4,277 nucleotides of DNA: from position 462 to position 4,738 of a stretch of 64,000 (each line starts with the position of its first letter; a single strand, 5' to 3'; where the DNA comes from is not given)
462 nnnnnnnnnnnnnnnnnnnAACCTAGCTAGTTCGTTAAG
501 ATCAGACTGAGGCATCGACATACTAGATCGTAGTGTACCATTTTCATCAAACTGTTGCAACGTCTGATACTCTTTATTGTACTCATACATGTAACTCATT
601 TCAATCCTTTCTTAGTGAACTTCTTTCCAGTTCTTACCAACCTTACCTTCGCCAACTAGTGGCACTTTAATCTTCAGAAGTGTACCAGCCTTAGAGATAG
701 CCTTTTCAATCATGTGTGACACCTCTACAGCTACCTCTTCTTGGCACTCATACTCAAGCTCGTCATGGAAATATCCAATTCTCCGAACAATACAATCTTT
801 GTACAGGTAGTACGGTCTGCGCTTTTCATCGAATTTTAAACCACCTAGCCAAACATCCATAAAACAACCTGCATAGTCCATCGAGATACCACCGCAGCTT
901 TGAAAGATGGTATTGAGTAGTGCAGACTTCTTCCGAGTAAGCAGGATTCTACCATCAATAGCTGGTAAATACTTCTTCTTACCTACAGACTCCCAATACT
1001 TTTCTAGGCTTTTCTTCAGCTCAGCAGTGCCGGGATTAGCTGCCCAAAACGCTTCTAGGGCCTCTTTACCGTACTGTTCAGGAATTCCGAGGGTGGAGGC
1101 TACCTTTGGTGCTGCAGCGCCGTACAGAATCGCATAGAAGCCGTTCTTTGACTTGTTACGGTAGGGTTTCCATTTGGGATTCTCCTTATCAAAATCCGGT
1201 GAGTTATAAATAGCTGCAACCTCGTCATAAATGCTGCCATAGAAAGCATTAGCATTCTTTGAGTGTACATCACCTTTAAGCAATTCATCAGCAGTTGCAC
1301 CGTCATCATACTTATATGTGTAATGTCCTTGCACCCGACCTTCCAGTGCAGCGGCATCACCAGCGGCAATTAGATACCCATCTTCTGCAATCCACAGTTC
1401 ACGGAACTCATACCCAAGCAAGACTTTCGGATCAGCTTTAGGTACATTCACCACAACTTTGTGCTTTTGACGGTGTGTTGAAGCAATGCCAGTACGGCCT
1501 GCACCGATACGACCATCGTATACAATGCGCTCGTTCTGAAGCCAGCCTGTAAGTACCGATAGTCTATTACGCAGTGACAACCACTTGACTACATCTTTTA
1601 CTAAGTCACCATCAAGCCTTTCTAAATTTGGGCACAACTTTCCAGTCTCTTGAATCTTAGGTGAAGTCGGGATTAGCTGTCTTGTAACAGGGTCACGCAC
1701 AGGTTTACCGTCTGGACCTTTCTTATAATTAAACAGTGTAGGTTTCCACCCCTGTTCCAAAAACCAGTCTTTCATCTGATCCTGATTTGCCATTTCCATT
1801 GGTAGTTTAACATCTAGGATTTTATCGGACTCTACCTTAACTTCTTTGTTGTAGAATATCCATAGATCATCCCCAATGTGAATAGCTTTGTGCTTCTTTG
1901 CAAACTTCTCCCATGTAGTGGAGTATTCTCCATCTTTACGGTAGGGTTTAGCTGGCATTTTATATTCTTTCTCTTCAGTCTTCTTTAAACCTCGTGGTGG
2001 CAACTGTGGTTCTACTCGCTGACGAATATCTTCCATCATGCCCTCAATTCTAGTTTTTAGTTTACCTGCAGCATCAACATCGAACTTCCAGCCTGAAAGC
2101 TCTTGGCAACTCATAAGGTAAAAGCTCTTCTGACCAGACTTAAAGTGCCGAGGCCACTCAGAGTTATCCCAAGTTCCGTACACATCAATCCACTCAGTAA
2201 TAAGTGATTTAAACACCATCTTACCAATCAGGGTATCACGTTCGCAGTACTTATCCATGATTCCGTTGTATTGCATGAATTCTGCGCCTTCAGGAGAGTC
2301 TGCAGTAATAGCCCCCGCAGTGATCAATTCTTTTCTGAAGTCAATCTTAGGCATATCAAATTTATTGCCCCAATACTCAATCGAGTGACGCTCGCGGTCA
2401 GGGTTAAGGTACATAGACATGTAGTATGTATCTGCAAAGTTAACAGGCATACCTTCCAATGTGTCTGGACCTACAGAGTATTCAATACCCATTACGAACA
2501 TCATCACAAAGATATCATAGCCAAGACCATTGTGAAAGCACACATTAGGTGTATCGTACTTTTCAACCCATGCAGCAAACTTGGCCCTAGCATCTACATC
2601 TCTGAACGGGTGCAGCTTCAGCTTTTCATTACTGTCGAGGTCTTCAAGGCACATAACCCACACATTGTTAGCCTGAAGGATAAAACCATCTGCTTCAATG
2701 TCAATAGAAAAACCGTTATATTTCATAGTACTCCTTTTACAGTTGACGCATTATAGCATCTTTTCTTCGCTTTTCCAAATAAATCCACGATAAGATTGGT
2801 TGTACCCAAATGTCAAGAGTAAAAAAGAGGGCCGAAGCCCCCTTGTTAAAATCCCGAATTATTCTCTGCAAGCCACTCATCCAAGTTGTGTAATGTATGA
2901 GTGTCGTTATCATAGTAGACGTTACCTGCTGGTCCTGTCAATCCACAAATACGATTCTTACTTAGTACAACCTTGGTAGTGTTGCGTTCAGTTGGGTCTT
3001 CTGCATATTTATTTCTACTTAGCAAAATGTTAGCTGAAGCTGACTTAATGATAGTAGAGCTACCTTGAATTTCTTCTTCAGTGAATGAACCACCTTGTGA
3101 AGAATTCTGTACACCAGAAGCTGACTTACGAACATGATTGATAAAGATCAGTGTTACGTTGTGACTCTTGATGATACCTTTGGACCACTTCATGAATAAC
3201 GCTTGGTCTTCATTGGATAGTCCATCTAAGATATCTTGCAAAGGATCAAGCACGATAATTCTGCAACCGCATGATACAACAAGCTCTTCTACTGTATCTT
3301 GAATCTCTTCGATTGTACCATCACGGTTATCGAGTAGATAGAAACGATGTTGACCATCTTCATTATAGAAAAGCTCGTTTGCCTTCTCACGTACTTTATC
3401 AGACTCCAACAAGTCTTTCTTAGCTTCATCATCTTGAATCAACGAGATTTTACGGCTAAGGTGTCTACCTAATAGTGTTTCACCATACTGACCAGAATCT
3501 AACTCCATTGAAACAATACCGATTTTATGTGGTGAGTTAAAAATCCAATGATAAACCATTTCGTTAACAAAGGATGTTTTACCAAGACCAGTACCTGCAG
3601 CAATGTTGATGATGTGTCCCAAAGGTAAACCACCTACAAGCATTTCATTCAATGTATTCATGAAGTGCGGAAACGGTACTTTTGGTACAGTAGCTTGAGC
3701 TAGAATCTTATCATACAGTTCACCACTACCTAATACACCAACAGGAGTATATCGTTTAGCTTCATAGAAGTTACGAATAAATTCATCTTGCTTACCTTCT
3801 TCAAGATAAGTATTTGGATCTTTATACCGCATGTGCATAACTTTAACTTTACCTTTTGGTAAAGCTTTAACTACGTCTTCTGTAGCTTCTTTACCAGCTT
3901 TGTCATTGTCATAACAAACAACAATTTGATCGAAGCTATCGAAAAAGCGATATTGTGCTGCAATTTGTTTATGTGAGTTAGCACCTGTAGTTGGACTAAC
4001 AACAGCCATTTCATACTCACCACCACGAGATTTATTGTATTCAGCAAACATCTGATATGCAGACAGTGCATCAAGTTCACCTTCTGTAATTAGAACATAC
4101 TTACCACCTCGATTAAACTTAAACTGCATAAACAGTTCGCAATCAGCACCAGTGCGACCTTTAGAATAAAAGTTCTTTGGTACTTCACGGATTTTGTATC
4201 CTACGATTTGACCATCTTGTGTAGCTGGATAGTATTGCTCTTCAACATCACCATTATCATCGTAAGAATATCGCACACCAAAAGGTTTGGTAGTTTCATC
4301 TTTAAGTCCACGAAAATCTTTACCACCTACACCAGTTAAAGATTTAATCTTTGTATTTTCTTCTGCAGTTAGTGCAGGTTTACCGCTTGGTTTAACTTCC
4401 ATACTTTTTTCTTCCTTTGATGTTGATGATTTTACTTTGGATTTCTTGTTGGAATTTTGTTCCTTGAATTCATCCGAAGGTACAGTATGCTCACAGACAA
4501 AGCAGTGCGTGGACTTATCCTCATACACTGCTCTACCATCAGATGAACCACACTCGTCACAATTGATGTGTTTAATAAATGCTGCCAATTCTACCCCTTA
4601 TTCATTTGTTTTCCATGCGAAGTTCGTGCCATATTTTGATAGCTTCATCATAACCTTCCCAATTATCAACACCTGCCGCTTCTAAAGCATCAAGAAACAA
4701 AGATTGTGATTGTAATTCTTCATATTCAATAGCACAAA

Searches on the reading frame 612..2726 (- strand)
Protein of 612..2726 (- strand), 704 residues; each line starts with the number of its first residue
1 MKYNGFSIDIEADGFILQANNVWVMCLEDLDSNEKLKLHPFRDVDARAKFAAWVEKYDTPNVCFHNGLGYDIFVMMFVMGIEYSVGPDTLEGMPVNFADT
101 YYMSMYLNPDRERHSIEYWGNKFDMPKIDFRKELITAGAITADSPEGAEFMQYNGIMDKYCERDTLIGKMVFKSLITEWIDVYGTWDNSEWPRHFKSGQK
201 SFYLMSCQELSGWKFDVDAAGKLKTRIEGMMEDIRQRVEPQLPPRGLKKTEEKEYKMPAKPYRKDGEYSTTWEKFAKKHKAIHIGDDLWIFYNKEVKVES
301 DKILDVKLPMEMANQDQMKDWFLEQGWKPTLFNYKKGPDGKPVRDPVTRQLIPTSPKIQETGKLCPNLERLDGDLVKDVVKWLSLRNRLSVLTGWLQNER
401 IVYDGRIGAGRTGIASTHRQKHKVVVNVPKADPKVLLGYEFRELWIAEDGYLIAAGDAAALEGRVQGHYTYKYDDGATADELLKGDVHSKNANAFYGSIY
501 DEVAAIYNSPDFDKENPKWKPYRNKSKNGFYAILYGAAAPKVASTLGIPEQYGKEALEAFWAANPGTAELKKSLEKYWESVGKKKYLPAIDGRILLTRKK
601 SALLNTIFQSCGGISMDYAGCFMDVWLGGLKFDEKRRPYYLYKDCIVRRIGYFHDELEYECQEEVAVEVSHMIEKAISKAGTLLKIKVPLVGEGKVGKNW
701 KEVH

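Call 11: search_protein_families(library=phrogs, proteins=[window:612-2726:-], max_evalue=0.00001)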
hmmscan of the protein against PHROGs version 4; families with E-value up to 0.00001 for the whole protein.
window:612-2726:- (704 aa): 7 families
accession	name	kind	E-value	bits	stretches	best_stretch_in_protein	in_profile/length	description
phrog_17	-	DNA, RNA and nucleotide metabolism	7.2e-94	316.8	1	6-702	673-1232/1445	DNA polymerase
phrog_15971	-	DNA, RNA and nucleotide metabolism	1.4e-40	140.7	2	519-704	208-376/376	DNA polymerase I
phrog_6375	-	DNA, RNA and nucleotide metabolism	8e-25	88.9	1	534-704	1-204/204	DNA polymerase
phrog_8888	-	DNA, RNA and nucleotide metabolism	4.9e-24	86.8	1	442-643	2-186/295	DNA polymerase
phrog_16667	-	DNA, RNA and nucleotide metabolism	1.7e-11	45.2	1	543-661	2-120/229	DNA polymerase I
phrog_24147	-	DNA, RNA and nucleotide metabolism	5.4e-10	40.4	1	604-704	6-93/93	DNA polymerase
phrog_2573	-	DNA, RNA and nucleotide metabolism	4.3e-07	30.4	1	452-589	18-149/336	DNA polymerase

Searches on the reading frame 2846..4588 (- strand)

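Call 11: search_protein_families(library=phrogs, proteins=[window:2846-4588:-], max_evalue=0.00001)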
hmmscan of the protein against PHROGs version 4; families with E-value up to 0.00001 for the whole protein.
window:2846-4588:- (580 aa): 8 families
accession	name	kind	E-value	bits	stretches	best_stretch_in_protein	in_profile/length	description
phrog_239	-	DNA, RNA and nucleotide metabolism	1.2e-173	581.1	1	2-577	37-607/801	DNA primase/helicase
phrog_19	-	DNA, RNA and nucleotide metabolism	5.4e-20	72.8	1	311-576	340-587/621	DnaB-like replicative helicase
phrog_47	-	DNA, RNA and nucleotide metabolism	2.3e-19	70.5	1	8-277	53-337/947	DNA primase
phrog_5482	-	unknown function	3e-10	40.4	1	294-546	17-276/341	-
phrog_6444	-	DNA, RNA and nucleotide metabolism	6.6e-09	36.1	1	159-277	256-366/577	DNA primase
phrog_243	-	DNA, RNA and nucleotide metabolism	1.6e-08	34.8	1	309-547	21-243/273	DnaB-like replicative helicase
phrog_849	-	DNA, RNA and nucleotide metabolism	8e-08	32.7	1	159-277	235-342/435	DNA primase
phrog_3123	-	unknown function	4.7e-07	29.8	1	415-512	431-525/583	-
